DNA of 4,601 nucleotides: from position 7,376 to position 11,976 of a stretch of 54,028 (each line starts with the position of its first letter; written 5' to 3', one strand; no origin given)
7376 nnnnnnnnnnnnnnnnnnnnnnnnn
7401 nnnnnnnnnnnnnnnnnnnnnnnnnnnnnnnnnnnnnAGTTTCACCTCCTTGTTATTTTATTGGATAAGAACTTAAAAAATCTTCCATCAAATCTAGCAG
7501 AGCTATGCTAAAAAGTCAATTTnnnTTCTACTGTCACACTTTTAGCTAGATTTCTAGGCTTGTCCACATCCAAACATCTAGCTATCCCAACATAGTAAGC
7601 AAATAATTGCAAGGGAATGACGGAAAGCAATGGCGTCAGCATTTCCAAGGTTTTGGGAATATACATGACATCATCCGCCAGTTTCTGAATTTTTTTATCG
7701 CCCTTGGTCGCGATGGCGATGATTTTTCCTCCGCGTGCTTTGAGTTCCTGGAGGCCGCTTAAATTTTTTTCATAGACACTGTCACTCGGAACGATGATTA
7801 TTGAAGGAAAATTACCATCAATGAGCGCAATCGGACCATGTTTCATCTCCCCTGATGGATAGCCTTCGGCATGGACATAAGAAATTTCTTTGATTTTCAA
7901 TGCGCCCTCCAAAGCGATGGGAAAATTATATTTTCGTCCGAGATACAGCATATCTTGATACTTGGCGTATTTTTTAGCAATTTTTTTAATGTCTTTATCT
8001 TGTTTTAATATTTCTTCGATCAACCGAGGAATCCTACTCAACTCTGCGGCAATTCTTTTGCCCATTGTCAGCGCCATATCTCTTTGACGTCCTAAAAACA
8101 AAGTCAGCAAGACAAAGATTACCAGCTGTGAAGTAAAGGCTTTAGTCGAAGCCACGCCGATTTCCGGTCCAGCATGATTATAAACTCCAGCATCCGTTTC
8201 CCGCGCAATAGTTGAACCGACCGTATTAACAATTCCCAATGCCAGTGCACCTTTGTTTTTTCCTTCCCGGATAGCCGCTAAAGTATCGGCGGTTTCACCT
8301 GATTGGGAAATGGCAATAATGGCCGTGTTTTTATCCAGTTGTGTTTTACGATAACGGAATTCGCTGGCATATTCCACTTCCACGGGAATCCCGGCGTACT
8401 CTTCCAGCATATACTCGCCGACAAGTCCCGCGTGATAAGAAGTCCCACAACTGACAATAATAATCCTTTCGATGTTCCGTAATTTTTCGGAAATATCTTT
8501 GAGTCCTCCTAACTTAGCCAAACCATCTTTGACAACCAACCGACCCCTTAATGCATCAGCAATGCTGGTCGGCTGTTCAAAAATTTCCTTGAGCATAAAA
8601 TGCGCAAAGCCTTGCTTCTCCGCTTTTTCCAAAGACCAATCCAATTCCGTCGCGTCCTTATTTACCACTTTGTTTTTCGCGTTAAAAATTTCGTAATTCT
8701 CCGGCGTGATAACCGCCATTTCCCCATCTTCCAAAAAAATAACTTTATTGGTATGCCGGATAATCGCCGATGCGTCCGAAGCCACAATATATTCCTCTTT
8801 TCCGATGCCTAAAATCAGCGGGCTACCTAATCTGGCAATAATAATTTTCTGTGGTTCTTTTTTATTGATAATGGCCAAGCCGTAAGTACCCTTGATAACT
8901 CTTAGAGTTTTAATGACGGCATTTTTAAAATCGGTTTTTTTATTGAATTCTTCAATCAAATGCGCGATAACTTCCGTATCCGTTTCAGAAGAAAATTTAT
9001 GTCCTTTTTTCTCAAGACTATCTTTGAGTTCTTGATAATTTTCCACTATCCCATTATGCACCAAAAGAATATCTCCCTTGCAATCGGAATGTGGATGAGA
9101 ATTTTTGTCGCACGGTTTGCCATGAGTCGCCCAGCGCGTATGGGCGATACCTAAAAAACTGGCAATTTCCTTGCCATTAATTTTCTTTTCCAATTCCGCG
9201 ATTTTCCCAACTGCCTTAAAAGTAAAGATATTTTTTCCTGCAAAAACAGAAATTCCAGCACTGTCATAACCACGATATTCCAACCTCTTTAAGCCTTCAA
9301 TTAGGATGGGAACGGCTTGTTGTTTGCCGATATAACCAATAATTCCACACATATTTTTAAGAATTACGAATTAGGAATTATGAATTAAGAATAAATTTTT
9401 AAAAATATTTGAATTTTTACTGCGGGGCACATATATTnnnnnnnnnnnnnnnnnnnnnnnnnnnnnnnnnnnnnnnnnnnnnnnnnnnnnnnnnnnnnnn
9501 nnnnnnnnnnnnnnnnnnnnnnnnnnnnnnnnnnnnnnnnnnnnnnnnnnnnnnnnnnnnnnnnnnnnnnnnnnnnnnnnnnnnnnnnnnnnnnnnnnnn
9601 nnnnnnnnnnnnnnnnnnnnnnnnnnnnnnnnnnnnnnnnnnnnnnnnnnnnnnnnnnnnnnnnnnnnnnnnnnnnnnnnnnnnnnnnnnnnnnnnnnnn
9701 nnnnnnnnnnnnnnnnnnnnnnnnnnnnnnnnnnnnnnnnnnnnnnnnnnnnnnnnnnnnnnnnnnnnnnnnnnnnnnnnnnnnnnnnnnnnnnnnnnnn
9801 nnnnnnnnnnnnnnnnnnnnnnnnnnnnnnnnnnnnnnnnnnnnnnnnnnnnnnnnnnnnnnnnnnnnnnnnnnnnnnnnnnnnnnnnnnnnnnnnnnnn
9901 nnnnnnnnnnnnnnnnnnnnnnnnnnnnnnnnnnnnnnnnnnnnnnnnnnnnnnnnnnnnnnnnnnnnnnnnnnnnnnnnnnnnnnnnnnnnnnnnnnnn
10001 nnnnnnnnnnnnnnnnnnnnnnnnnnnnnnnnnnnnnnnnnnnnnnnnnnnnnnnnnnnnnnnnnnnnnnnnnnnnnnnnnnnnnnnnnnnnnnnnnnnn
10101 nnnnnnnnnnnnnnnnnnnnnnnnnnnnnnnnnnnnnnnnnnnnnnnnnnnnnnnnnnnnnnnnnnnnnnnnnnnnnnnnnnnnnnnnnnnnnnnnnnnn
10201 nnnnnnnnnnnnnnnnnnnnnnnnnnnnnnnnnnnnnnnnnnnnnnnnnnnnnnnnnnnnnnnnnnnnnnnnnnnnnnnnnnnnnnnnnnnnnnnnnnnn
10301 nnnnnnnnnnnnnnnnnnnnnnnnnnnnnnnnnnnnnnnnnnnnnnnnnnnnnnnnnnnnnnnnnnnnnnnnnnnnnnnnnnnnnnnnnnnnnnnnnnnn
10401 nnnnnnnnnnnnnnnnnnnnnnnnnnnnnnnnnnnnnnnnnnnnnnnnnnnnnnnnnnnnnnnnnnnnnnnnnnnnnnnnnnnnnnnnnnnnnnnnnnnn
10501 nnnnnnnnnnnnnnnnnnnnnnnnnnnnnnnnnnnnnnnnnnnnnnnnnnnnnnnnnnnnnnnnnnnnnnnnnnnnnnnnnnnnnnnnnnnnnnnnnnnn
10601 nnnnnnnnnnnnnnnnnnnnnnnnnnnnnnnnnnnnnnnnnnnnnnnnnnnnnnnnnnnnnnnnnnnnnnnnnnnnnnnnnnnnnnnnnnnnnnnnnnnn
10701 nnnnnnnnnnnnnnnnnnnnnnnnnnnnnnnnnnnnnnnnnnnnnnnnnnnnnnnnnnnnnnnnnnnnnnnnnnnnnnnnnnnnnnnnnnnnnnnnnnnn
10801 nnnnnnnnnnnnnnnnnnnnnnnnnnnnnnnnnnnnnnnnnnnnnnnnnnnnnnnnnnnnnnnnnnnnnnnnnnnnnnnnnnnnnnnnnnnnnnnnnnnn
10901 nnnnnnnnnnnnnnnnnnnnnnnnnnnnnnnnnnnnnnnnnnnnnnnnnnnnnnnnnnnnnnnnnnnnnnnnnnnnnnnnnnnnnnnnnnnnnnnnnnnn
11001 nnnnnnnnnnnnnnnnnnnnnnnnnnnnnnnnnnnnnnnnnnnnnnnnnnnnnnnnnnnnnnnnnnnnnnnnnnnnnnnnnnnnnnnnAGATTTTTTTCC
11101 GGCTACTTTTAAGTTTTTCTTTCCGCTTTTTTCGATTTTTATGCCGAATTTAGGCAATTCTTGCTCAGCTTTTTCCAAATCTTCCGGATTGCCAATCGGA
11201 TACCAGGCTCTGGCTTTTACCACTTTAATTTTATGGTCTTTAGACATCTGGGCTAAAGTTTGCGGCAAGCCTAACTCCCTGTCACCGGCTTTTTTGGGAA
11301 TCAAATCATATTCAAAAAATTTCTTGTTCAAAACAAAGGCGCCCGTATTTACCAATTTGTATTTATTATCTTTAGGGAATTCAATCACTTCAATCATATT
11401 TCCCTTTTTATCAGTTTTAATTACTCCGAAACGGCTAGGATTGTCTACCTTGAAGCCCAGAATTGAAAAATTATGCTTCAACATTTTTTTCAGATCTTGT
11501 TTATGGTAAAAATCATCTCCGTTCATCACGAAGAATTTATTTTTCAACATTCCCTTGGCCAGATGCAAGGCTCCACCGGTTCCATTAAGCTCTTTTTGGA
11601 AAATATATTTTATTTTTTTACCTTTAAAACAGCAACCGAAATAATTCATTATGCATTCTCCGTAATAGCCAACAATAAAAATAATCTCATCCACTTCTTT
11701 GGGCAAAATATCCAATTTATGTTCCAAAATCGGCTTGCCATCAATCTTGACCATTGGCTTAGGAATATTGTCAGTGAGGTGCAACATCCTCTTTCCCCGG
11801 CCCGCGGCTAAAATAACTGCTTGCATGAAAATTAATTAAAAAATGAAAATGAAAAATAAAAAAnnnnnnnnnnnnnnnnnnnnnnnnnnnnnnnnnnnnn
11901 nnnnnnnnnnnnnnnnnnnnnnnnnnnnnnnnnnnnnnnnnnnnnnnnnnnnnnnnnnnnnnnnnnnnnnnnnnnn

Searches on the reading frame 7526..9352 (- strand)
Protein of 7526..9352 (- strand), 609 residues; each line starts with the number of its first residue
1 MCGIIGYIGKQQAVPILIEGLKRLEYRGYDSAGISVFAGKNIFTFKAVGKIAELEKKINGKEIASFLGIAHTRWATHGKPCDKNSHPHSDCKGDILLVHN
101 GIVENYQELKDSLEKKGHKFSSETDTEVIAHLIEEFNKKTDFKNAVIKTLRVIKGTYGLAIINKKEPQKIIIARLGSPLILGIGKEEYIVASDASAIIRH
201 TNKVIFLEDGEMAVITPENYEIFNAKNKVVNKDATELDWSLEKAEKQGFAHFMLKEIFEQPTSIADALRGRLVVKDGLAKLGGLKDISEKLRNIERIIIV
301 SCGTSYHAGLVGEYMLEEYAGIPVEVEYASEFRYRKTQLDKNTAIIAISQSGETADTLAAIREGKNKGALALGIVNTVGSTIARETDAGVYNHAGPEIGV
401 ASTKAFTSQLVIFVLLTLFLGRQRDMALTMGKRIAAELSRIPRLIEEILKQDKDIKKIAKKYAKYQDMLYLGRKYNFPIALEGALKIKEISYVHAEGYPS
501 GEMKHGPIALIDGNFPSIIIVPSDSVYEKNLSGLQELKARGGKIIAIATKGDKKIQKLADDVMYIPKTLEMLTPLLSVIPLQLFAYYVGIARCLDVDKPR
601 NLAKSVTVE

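Call 87: search_protein_families(library=pfam, proteins=[window:7526-9352:-], max_evalue=0.001)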
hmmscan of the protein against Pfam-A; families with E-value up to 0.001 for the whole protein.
window:7526-9352:- (609 aa): 4 families
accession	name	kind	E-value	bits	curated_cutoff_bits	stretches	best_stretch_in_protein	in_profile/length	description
PF01380.27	SIS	-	5.2e-57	191.7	25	2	290-417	1-129/131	SIS domain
PF13522.11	GATase_6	-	1.2e-20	74.3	27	1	67-193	12-130/130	Glutamine amidotransferase domain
PF13537.11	GATase_7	-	3.4e-16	59.8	25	1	82-197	10-121/123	Glutamine amidotransferase domain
PF13230.11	GATase_4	-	4.3e-06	26.3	23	1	33-142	37-147/272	Glutamine amidotransferases class-II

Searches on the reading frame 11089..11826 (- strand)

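Call 88: search_protein_families(library=pfam, proteins=[window:11089-11826:-], max_evalue=0.001)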
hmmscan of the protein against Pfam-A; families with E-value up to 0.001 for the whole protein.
window:11089-11826:- (246 aa): 3 families
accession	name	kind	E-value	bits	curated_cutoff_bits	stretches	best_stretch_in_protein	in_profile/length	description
PF00483.29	NTP_transferase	-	4.8e-29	102.1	21.2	1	3-224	2-242/245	Nucleotidyl transferase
PF12804.13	NTP_transf_3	-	3.6e-08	34.2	27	1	3-104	1-95/160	MobA-like NTP transferase domain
PF01128.25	IspD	-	1.3e-05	25.5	27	1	1-52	1-51/221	2-C-methyl-D-erythritol 4-phosphate cytidylyltransferase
